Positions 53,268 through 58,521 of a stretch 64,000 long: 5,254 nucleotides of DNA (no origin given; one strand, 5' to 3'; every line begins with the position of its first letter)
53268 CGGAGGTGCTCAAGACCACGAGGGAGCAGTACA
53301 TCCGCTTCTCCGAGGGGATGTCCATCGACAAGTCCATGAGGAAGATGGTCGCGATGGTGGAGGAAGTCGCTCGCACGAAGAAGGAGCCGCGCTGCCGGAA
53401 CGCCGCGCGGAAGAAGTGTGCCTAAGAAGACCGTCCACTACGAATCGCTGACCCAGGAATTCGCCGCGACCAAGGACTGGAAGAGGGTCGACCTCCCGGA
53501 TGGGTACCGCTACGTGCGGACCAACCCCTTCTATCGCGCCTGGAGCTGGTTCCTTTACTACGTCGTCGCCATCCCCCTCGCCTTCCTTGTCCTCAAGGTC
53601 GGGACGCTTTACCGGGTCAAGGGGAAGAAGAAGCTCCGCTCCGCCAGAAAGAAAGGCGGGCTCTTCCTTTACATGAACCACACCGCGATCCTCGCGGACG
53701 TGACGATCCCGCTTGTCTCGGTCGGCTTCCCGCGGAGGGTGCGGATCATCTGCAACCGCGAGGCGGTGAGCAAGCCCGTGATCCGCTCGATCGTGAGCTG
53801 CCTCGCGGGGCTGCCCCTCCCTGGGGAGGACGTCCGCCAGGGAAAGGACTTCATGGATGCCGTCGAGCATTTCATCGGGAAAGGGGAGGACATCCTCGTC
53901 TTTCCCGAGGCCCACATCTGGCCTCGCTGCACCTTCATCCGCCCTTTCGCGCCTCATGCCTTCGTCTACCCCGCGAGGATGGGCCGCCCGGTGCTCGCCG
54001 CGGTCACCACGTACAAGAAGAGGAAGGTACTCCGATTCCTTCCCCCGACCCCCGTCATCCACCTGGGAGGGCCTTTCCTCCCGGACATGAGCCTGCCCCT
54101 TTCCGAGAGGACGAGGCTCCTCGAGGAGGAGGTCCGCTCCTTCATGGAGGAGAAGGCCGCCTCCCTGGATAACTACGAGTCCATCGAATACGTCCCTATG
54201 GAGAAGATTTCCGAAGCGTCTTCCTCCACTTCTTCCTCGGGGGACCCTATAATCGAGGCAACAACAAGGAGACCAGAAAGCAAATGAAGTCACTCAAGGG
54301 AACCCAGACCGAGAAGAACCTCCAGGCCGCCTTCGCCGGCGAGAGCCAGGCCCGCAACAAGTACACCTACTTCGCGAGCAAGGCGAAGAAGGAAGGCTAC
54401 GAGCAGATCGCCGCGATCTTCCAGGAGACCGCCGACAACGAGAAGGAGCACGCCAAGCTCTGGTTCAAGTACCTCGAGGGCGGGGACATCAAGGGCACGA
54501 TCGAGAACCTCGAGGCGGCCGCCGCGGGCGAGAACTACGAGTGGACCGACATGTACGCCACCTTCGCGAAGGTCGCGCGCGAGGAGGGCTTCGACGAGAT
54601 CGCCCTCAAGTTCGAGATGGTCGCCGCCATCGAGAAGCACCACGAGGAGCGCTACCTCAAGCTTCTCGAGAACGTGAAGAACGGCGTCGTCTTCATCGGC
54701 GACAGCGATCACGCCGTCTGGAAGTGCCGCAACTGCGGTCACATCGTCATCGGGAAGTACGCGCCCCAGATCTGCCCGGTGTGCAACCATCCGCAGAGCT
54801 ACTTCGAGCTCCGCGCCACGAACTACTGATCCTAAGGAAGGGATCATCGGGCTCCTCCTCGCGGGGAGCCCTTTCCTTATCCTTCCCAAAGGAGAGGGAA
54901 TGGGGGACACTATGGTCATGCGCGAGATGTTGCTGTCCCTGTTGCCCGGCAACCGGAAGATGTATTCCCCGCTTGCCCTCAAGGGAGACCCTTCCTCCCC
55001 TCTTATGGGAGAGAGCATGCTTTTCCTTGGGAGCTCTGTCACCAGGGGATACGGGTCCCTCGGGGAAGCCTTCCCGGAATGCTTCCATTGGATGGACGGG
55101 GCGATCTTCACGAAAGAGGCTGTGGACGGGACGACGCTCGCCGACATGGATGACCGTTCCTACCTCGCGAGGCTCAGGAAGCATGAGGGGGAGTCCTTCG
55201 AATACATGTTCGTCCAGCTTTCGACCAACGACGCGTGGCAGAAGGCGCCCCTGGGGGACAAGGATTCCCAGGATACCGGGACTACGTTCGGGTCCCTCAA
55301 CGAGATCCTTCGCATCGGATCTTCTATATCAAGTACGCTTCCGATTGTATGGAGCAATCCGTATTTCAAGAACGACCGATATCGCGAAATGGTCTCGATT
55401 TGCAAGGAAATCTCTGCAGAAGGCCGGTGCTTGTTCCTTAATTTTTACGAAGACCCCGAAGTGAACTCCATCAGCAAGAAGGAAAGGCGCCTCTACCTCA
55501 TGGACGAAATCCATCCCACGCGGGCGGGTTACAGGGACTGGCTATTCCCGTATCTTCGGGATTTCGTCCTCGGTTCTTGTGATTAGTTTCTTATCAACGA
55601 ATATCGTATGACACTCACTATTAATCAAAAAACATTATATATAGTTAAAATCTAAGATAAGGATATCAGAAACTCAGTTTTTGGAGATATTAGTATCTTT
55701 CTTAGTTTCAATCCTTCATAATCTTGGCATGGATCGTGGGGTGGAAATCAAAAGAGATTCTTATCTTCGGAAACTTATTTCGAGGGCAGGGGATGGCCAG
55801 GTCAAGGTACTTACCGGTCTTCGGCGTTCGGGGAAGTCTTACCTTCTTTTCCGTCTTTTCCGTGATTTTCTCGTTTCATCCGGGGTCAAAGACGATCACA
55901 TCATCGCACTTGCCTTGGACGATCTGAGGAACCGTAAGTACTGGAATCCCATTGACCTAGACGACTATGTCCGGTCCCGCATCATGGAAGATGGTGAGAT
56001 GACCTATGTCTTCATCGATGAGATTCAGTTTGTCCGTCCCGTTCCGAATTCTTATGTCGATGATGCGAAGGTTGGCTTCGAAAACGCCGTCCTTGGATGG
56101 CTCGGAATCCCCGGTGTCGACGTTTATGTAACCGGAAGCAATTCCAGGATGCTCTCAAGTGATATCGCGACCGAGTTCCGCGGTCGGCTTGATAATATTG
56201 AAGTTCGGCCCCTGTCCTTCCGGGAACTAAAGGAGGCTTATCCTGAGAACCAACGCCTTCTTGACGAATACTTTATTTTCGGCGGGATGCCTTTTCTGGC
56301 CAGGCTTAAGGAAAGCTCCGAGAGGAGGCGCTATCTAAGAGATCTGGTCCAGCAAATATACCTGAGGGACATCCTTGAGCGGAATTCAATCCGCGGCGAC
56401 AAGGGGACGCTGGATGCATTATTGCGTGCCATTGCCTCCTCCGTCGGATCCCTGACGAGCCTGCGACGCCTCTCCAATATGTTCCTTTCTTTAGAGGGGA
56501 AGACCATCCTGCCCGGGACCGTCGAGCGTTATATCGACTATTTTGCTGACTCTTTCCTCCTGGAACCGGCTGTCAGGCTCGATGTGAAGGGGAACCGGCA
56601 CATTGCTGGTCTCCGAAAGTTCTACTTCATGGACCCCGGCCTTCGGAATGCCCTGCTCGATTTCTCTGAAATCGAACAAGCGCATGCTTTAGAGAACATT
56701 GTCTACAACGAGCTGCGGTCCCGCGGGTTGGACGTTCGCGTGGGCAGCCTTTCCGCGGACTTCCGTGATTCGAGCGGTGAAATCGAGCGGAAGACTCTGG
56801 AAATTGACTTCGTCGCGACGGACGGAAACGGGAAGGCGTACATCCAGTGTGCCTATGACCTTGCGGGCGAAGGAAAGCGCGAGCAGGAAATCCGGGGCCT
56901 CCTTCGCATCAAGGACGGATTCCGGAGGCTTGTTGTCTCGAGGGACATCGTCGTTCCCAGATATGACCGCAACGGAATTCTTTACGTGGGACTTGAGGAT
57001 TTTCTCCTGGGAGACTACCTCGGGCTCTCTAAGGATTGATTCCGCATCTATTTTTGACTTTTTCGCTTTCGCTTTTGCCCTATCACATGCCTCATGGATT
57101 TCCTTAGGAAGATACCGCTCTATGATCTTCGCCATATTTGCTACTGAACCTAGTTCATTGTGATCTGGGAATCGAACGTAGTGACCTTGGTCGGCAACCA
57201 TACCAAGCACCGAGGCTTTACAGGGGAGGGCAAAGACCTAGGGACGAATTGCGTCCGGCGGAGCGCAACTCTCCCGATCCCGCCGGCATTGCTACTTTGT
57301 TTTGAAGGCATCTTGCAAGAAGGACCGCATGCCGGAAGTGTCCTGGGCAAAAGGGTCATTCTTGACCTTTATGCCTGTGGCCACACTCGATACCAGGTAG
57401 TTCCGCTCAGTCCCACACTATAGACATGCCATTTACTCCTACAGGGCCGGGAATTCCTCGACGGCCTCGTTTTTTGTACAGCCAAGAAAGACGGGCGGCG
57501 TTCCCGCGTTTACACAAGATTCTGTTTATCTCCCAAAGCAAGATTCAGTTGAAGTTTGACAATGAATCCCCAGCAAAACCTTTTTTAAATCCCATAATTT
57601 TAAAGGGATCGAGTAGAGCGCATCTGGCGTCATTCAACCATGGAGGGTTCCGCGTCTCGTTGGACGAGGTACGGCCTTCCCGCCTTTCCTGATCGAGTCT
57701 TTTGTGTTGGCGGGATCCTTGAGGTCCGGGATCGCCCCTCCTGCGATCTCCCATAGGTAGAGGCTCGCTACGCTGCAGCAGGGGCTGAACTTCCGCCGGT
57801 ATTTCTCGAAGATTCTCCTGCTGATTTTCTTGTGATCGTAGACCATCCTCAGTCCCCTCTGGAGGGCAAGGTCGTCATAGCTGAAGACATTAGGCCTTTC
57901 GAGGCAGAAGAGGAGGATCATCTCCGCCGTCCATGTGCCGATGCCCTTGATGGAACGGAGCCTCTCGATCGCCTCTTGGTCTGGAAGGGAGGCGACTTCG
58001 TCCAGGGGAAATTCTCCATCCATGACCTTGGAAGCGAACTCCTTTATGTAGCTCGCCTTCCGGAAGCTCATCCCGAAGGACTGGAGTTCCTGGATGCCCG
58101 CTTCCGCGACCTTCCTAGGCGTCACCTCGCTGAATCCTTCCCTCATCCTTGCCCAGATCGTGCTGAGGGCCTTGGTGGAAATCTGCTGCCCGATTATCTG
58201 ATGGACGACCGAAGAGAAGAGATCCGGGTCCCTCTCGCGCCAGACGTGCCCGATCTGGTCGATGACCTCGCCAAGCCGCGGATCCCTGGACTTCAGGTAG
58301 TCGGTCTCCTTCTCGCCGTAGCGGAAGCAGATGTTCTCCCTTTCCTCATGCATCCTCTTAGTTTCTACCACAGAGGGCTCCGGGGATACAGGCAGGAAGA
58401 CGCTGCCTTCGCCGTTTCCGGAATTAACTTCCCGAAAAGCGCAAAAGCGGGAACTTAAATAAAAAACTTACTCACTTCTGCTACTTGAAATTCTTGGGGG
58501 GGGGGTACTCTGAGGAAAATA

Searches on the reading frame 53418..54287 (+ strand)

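Call 31: search_protein_families(library=pfam, proteins=[window:53418-54287:+], max_evalue=0.0001)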
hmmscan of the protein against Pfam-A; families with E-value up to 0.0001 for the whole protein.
window:53418-54287:+ (289 aa): 1 family
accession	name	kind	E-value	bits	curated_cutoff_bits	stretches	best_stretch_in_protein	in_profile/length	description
PF01553.26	Acyltransferase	-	4.7e-06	26.9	23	1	67-192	4-126/132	Acyltransferase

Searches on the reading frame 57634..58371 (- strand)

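Call 31: search_protein_families(library=pfam, proteins=[window:57634-58371:-], max_evalue=0.0001)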
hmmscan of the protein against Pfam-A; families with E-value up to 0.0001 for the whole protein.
window:57634-58371:- (245 aa): 1 family
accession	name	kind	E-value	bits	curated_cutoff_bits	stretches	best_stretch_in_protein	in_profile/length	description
PF00730.31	HhH-GPD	-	7.2e-15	55.7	26.2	1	56-194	1-104/108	HhH-GPD superfamily base excision DNA repair protein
